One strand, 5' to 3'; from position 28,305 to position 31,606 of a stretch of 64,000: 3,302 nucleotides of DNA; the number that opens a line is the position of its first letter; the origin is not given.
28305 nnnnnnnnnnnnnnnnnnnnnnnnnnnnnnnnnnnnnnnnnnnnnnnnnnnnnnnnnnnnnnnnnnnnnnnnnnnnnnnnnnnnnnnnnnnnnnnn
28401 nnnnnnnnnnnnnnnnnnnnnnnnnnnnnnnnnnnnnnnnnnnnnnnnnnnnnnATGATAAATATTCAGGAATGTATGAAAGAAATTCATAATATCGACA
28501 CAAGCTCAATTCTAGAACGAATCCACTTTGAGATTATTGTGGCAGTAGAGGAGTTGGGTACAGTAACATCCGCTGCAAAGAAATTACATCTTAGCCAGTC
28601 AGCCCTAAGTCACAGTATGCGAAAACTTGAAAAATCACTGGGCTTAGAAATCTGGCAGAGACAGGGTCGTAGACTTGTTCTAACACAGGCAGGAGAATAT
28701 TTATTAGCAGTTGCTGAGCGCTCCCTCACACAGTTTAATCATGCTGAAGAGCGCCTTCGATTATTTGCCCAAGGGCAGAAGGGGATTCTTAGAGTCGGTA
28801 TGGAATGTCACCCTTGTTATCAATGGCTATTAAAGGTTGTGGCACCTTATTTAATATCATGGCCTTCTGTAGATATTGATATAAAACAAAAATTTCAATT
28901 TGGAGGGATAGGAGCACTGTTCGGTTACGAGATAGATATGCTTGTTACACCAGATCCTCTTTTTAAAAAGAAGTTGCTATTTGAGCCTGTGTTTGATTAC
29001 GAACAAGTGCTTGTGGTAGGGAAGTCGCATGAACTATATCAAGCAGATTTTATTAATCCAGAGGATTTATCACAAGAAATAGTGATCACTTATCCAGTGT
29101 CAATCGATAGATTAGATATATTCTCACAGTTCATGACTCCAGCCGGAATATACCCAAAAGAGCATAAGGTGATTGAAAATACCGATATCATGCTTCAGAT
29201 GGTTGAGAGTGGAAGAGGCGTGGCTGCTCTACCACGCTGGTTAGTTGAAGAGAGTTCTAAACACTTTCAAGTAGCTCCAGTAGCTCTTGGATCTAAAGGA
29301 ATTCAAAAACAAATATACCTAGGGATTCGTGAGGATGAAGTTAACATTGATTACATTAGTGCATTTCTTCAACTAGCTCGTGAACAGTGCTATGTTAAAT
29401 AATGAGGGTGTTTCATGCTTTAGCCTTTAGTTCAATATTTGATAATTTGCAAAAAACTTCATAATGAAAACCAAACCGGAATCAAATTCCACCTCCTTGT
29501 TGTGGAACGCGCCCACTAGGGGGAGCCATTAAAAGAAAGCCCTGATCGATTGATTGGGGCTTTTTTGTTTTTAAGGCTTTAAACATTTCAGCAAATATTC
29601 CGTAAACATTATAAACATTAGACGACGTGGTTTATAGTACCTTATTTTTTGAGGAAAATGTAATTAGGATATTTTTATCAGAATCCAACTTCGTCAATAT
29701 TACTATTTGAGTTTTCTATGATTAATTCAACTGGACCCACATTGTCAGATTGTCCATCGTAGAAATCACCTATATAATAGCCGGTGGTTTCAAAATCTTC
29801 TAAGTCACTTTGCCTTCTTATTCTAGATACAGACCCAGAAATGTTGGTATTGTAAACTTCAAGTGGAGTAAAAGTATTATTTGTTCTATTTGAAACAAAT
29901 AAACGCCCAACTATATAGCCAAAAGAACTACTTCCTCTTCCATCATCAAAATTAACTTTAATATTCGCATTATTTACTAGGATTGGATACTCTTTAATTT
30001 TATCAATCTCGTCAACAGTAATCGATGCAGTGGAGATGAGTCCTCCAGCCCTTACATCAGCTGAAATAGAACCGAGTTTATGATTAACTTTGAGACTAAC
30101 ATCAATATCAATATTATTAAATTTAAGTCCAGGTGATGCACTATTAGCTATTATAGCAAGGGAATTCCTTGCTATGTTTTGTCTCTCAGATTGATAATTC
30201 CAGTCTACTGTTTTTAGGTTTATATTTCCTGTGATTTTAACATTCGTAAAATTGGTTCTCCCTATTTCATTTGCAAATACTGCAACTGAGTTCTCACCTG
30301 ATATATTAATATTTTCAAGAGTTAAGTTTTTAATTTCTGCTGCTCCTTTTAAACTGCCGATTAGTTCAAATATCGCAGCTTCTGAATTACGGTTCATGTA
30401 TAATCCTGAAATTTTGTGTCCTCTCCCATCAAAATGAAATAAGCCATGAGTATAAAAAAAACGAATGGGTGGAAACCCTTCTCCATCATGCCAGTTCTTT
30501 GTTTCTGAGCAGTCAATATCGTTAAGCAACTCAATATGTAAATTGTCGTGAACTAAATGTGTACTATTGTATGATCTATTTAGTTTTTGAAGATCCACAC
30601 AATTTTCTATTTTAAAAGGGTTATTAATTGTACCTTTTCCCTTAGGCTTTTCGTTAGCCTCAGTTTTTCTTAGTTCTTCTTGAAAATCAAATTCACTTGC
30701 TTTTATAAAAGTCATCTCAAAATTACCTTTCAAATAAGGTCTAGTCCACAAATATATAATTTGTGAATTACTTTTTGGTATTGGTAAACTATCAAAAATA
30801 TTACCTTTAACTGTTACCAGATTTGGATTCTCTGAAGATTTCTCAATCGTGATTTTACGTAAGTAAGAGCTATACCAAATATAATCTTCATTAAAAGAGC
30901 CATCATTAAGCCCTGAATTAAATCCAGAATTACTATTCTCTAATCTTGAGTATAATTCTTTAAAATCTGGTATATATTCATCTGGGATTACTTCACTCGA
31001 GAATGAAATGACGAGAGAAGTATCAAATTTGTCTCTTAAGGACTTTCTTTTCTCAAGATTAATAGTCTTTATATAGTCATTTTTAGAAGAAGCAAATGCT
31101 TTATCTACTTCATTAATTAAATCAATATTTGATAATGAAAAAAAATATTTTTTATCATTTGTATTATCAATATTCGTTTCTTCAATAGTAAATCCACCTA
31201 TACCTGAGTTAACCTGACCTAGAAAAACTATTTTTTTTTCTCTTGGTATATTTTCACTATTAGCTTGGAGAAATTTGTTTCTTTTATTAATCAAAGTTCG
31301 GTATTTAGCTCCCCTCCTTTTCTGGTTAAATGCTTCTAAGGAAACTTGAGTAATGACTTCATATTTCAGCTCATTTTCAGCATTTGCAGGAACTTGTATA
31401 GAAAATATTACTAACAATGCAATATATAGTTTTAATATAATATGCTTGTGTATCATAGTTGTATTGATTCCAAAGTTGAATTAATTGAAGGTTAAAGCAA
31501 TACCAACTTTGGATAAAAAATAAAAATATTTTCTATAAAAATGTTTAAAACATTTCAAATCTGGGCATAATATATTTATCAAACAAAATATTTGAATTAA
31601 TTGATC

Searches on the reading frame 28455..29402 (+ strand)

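Call 12: search_protein_families(library=pfam, proteins=[window:28455-29402:+])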
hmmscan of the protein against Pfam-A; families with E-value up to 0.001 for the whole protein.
window:28455-29402:+ (315 aa): 2 families
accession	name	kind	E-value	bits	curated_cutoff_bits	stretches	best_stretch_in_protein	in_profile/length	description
PF03466.25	LysR_substrate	-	1.1e-30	107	28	1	106-312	2-208/209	LysR substrate binding domain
PF00126.33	HTH_1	-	2.8e-18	66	26.6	1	24-81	3-60/60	Bacterial regulatory helix-turn-helix protein, lysR family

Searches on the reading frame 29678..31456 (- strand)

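Call 12: search_protein_families(library=pfam, proteins=[window:29678-31456:-])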
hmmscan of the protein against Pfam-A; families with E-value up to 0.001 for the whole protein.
window:29678-31456:- (592 aa): 1 family
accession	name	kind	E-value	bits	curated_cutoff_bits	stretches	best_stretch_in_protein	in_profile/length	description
PF05342.19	Peptidase_M26_N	-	0.00037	20.2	27.7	1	365-410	205-250/250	M26 IgA1-specific Metallo-endopeptidase N-terminal region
